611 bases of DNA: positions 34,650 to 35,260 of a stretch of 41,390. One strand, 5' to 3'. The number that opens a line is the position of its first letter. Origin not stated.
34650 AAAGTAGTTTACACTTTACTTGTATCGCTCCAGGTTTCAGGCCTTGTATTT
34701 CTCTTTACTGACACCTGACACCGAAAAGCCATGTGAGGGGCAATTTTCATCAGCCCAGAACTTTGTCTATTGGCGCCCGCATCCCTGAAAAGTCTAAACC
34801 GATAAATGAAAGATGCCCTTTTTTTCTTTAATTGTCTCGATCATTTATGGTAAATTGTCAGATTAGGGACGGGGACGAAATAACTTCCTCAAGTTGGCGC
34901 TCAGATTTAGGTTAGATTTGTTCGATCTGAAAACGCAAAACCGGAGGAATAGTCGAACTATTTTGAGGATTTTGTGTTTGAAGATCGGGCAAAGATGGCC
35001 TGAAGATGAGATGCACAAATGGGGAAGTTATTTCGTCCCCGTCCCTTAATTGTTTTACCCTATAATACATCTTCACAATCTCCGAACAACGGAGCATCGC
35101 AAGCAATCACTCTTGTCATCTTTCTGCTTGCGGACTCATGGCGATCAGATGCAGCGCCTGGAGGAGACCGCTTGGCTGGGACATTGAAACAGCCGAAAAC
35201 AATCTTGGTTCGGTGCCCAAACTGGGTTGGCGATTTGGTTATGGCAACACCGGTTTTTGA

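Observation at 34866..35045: Compensatory co-variation of the Family-1 terminal stem between copies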

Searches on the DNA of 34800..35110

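Call 46: search_rna_families(source=window, start=34800, end=35110, threshold=evalue, max_evalue=1)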
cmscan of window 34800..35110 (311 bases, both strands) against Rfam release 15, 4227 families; matches with E-value up to 1: 1.
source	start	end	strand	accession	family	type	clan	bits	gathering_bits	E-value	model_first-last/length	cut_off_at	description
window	34859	35052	-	RF04128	MIR8562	Gene; miRNA;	-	38.2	211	1.2e-05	1-242/242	no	MIR8562 microRNA precursor family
